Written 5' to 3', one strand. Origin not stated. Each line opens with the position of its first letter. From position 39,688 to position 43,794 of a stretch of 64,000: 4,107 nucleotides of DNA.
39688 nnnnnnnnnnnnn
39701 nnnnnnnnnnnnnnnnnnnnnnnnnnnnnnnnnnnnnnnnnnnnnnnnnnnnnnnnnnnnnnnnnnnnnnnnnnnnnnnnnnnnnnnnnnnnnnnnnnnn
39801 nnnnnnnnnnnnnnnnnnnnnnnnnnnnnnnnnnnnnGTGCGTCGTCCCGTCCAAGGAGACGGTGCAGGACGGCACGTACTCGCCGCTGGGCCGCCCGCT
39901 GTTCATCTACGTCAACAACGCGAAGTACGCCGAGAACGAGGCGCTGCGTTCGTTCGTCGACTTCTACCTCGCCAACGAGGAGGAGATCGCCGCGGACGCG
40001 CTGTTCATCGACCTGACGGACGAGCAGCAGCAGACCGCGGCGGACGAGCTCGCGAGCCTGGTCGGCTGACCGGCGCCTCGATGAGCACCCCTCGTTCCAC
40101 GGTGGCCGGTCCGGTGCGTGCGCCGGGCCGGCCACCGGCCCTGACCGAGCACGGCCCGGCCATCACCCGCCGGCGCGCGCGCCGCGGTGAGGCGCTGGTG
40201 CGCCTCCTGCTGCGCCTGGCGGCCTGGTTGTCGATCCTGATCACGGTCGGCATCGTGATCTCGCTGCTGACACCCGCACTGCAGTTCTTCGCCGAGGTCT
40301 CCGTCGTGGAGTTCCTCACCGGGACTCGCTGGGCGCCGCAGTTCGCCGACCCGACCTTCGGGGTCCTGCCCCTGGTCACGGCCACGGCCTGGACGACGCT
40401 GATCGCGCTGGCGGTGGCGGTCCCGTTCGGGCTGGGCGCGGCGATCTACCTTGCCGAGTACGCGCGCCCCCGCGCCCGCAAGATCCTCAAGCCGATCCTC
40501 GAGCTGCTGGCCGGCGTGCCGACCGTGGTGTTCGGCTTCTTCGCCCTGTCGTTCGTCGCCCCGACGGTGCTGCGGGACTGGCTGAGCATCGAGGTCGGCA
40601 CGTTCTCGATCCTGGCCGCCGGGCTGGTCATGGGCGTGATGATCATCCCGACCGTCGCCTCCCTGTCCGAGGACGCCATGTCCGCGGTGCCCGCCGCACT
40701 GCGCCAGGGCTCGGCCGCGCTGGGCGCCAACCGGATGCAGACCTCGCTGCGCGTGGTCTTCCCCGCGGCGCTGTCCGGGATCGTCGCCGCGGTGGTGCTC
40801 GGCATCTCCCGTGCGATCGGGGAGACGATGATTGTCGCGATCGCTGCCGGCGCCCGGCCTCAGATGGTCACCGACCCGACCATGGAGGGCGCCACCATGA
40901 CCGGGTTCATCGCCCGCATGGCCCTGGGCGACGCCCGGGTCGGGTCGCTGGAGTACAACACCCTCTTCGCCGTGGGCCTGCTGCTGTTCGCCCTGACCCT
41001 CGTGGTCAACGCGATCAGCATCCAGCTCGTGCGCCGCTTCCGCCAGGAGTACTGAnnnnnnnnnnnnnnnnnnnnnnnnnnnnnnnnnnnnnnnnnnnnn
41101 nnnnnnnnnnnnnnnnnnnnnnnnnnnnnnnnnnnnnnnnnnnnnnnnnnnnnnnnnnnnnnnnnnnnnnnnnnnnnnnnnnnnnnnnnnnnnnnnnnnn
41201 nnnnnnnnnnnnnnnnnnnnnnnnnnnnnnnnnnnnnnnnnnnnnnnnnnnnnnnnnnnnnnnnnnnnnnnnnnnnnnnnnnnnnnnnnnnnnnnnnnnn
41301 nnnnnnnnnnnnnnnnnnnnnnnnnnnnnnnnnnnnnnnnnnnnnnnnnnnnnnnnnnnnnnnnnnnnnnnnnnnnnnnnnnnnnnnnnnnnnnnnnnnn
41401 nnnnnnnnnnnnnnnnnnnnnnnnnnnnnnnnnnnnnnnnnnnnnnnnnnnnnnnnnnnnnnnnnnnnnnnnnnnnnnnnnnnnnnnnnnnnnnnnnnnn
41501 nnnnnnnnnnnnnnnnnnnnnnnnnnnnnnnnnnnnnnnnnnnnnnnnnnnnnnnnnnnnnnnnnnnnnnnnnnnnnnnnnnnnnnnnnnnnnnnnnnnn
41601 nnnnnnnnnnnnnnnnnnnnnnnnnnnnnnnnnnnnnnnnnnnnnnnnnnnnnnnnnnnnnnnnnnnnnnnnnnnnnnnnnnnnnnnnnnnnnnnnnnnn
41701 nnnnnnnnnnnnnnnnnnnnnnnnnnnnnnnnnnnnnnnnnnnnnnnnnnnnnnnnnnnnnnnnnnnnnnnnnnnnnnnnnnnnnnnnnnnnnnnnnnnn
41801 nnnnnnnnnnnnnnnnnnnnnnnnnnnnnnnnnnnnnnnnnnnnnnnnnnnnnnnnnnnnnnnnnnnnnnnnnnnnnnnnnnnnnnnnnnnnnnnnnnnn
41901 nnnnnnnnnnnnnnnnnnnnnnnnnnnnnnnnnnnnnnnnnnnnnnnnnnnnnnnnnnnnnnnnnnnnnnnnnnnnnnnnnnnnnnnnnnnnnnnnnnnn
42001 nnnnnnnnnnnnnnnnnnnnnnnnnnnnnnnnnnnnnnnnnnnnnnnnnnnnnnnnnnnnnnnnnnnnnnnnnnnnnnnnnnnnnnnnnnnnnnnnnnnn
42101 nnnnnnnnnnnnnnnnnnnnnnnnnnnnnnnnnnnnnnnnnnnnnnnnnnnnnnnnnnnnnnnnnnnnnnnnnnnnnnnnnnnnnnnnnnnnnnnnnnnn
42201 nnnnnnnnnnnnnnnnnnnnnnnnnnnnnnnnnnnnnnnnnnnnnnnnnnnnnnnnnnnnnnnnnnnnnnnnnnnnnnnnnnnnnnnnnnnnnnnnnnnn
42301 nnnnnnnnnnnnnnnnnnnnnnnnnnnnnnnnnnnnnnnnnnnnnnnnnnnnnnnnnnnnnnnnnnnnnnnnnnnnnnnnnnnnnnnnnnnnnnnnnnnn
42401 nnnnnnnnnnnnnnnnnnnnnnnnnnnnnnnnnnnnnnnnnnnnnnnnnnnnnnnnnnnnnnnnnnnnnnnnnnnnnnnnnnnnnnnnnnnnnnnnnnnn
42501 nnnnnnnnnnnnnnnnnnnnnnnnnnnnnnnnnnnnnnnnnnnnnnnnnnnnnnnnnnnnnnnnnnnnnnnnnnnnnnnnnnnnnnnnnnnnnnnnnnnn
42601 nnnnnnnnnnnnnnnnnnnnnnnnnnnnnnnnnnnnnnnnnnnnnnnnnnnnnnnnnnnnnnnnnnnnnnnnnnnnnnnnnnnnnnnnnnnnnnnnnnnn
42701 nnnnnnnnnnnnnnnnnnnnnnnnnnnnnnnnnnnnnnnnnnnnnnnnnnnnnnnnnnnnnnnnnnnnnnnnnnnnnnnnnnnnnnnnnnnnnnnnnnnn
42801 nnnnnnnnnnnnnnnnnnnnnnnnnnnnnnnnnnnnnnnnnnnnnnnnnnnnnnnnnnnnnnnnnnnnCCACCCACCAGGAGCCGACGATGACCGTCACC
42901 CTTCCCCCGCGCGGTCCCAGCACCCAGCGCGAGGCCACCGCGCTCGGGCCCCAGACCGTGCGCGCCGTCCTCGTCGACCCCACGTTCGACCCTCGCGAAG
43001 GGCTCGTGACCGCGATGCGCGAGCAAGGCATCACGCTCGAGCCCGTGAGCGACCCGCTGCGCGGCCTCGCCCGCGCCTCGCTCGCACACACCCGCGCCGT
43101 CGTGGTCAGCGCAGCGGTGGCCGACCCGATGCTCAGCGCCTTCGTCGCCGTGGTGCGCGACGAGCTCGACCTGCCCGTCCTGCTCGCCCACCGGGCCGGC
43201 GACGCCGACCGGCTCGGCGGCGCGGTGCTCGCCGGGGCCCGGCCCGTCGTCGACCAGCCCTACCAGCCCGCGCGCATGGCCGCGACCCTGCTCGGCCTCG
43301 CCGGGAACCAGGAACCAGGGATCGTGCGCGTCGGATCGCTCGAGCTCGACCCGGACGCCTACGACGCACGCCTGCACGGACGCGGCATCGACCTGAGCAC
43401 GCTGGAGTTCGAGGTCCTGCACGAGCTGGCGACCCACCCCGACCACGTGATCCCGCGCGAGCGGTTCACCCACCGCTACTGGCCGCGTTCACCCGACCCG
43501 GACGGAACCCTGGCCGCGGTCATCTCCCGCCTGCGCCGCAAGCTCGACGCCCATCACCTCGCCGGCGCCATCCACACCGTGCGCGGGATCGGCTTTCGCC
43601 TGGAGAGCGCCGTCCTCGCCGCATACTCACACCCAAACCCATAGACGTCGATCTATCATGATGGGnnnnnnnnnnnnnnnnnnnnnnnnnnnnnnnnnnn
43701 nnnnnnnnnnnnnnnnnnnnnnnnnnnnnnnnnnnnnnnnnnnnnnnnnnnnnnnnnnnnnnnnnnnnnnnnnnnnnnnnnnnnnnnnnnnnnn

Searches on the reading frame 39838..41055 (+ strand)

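Call 28: search_protein_families(library=pfam, proteins=[window:39838-41055:+], max_evalue=0.001)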
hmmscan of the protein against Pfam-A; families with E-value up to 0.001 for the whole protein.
window:39838-41055:+ (405 aa): 1 family
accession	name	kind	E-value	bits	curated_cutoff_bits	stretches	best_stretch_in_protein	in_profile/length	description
PF00528.27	BPD_transp_1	-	1.2e-15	58.1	26.4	1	198-402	1-183/184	Binding-protein-dependent transport system inner membrane component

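Call 36: search_protein_families(library=ncbifam, proteins=[window:39838-41055:+], max_evalue=0.001)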
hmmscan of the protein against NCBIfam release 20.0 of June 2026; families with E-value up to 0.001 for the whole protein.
window:39838-41055:+ (405 aa): 16 families
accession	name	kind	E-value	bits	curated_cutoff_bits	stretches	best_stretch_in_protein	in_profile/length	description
TIGR02138.1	phosphate_pstC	equivalog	2.3e-78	263.2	196.45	1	119-401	2-295/296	phosphate ABC transporter permease subunit PstC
TIGR00974.1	3a0107s02c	equivalog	1.6e-44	152.1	193.45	1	130-402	9-271/272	phosphate ABC transporter permease PstA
NF008435.0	PRK11275.1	equivalog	5.3e-32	111.2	502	1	111-403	9-314/319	phosphate ABC transporter permease PstC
NF008430.0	PRK11268.1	equivalog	8.2e-14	51.3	439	1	115-391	23-283/295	phosphate ABC transporter permease PstA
TIGR02141.1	modB_ABC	equivalog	2e-13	50.5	182.6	1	186-342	6-164/208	molybdate ABC transporter permease subunit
NF006939.0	PRK09421.1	equivalog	9.8e-11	41.5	262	1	186-330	18-165/230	molybdate ABC transporter permease subunit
TIGR01581.1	Mo_ABC_porter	hypoth_equivalog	3.3e-10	39.8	210.3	1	185-340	28-185/225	ABC transporter permease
NF038017.1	ABC_perm1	subfamily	2.3e-09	37.5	100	1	183-337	5-150/184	ABC transporter permease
NF040839.1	tungstate_WtpB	equivalog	6.3e-08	32.5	340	1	176-336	42-203/251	tungstate ABC transporter permease WtpB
TIGR00969.1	3a0106s02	subfamily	1.6e-07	31.1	240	1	133-339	22-224/272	sulfate ABC transporter permease subunit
TIGR02139.1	permease_CysT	equivalog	3.9e-07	29.9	246.1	1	176-342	48-216/265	sulfate ABC transporter permease subunit CysT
TIGR03416.1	ABC_choXWV_perm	equivalog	3.9e-06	26.5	363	1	118-335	33-227/267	choline ABC transporter permease subunit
NF008208.0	PRK10971.1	equivalog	1.2e-05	24.9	415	1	182-339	58-221/277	sulfate/thiosulfate ABC transporter permease CysT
TIGR02140.1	permease_CysW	equivalog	3e-05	23.7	329.1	1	165-339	36-210/261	sulfate ABC transporter permease subunit CysW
NF007044.0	PRK09497.1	equivalog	4.7e-05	23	348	1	264-344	161-236/285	spermidine/putrescine ABC transporter permease PotB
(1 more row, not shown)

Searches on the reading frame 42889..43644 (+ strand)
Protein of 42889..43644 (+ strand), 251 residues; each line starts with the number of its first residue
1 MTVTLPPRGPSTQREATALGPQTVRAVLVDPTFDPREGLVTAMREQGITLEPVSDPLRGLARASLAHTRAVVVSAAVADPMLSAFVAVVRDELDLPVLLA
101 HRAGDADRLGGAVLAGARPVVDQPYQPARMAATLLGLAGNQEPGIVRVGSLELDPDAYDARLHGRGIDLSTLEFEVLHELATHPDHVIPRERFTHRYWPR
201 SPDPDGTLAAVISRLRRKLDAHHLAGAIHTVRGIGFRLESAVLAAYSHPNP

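Call 28: search_protein_families(library=pfam, proteins=[window:42889-43644:+], max_evalue=0.001)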
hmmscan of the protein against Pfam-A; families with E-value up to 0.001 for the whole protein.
window:42889-43644:+ (251 aa): 1 family
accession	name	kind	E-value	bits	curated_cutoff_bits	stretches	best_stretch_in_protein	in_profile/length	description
PF00486.34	Trans_reg_C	-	3.1e-15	56.4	26.2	1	165-238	2-77/77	Transcriptional regulatory protein, C terminal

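Call 36: search_protein_families(library=ncbifam, proteins=[window:42889-43644:+], max_evalue=0.001)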
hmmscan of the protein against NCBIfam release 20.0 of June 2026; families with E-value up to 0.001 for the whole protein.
window:42889-43644:+ (251 aa): 32 families (the best 25 are shown)
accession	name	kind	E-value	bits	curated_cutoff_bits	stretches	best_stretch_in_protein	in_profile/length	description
NF040689.1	MtrAB_MtrA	equivalog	3.9e-16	59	300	1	87-237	62-217/219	MtrAB system response regulator MtrA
TIGR02154.1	PhoB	equivalog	1.7e-15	56.9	296.2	1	95-238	77-225/226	phosphate regulon transcriptional regulator PhoB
NF041733.1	resp_reg_CseB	equivalog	1.5e-14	53.9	350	1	36-239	13-227/228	two-component system response regulator CseB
NF041734.1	resp_reg_RppA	equivalog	4.9e-14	52.2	250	1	93-239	73-228/229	two-component system response regulator RppA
NF007982.1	PRK10710.1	equivalog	2.2e-13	50.3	380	1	88-242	72-231/235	envelope stress response regulator BaeR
NF008296.0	PRK11083.1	equivalog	3.1e-13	49.7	273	1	37-240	17-227/228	two-component system response regulator CreB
TIGR01387.1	cztR_silR_copR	subfamily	9.7e-12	45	279.2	1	41-237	16-217/218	heavy metal response regulator transcription factor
NF007546.0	PRK10161.1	equivalog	5.3e-11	42.5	471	1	94-239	76-226/229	phosphate response regulator transcription factor PhoB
NF045944.1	ResRegRpaBCyano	equivalog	1.5e-10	40.9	330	1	139-238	124-227/229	response regulator transcription factor RpaB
NF007977.0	PRK10701.1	equivalog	4.4e-10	39.5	330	1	141-237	134-232/241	two-component system response regulator RstA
NF045914.1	RespRegNblR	equivalog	5.4e-10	39.2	300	1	96-239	80-226/228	response regulator transcription factor NblR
NF033120.0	vanR_FM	exception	1.7e-09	37.6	460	1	87-238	67-229/231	vancomycin resistance response regulator transcription factor, VanR-F/VanR-M family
NF040534.1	resp_reg_YycF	equivalog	1.8e-09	37.2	340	1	141-239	128-228/231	response regulator YycF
NF033117.2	vanR_ACDEGLN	exception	2.8e-09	36.9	350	1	86-239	61-226/226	VanR-ABDEGLN family response regulator transcription factor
TIGR03787.1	marine_sort_RR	equivalog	4.4e-09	36.2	335.7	1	140-239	128-226/227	proteobacterial dedicated sortase system response regulator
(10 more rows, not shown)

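Call 77: search_solved_structures(query=window:42889-43644:+, max_evalue=0.001, show_alignments=2)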
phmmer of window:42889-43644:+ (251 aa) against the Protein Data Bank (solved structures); distinct sequences matched with E-value up to 0.001: 49.
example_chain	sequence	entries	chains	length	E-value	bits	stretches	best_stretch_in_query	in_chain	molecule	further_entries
1ys6_A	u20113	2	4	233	2.9e-14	56.5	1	22-238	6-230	Transcriptional regulatory protein prrA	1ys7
8hih_O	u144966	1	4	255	1.3e-11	47.9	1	137-238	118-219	Transcriptional regulatory protein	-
9ji3_J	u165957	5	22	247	1.5e-11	47.6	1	24-238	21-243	DNA-binding response regulator | Possible two component system response transcriptional positive regulator PhoP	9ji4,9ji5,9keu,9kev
3r0j_A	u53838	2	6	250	1.6e-11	47.6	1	24-238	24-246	POSSIBLE TWO COMPONENT SYSTEM RESPONSE TRANSCRIPTIONAL POSITIVE REGULATOR PHOP | Response regulator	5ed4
6cqg_A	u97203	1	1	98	2e-11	47.2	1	146-238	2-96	DNA-binding response regulator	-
5za3_A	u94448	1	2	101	1.6e-10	44.2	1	147-240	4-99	DNA-binding response regulator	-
2gwr_A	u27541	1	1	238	4e-10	43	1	25-246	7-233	DNA-binding response regulator mtrA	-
1p2f_A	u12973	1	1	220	6.6e-10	42.2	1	98-237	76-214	Response Regulator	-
8hig_A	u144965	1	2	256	1.5e-09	41.1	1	128-238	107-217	DNA-binding response OmpR family regulator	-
6kyx_A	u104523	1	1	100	1.9e-09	40.7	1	144-237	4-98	DNA-binding response regulator ArlR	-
8uvx_B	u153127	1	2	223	1.9e-09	40.7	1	97-237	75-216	DNA-binding response regulator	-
9ket_J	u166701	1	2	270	1.9e-09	40.7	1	67-238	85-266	Possible two component system response transcriptional positive regulator PhoP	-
6is4_A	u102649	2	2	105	1.9e-09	40.7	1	144-237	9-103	Response regulator ArlR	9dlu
8uuz_A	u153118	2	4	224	2e-09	40.7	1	97-237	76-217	DNA-binding response regulator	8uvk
6iju_A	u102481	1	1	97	2.8e-09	40.2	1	145-237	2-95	DNA-binding response regulator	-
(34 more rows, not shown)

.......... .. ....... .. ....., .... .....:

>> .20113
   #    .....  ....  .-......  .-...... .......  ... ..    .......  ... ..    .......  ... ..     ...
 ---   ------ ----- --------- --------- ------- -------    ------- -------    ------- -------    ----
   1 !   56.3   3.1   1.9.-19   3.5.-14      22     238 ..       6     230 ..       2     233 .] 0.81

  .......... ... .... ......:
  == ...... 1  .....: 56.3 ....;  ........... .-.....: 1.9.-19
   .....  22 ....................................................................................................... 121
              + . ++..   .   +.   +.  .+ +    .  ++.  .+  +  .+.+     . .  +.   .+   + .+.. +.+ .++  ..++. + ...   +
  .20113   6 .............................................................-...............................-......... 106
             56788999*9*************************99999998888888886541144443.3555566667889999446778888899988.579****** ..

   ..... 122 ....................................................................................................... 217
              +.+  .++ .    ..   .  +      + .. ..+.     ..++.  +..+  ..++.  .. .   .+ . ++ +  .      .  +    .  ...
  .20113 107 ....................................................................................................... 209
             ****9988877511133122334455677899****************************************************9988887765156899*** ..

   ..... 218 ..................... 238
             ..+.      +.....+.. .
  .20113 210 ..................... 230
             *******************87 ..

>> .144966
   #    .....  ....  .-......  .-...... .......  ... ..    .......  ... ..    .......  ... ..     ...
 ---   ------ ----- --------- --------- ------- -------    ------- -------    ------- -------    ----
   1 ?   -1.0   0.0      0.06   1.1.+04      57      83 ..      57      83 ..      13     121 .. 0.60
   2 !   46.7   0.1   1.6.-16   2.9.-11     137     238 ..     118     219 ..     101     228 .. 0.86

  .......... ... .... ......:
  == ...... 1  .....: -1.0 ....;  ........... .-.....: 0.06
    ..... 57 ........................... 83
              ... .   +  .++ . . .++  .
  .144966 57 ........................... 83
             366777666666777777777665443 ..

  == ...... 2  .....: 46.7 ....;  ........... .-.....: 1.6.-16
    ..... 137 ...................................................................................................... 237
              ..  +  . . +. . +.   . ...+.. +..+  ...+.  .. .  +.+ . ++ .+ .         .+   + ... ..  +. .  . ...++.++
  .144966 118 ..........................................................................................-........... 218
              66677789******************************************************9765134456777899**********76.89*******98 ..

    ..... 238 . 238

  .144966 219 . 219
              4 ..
